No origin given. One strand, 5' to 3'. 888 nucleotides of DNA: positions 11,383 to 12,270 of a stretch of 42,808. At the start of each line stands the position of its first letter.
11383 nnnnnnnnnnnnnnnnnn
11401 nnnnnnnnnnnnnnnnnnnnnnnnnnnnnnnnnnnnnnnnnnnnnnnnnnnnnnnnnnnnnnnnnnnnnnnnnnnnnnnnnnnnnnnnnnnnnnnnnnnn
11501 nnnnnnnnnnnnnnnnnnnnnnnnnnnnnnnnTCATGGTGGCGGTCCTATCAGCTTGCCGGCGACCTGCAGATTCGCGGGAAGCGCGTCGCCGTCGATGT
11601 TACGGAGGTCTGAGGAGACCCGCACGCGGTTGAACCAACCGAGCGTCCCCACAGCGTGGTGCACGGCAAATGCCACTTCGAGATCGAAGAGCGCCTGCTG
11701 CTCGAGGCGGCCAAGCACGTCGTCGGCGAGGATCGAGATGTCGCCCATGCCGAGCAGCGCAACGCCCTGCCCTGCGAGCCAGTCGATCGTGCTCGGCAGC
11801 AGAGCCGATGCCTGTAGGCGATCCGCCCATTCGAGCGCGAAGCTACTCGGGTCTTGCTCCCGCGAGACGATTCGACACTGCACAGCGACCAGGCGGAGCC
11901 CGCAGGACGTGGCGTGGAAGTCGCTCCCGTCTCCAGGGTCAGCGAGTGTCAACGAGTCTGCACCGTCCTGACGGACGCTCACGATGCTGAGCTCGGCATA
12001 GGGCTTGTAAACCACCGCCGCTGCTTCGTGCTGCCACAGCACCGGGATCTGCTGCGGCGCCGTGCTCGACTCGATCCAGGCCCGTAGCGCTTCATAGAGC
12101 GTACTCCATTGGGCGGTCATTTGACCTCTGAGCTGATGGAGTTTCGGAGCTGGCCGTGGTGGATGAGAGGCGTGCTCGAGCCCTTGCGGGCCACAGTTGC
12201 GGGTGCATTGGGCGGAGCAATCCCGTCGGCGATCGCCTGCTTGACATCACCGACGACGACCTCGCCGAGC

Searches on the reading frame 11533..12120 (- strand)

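Call 26: search_protein_families(library=pfam, max_evalue=0.01, proteins=[window:11533-12120:-])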
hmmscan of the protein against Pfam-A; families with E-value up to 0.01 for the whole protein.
window:11533-12120:- (195 aa): 1 family
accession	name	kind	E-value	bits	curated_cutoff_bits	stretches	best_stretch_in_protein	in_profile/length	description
PF23961.1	Phage_tail_terminator_9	-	6.3e-06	26.4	27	1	7-153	2-134/153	Phage neck terminator protein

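Call 27: search_protein_families(library=phrogs, max_evalue=0.001, proteins=[window:11533-12120:-])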
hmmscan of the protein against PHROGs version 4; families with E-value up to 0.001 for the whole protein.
window:11533-12120:- (195 aa): 0 families
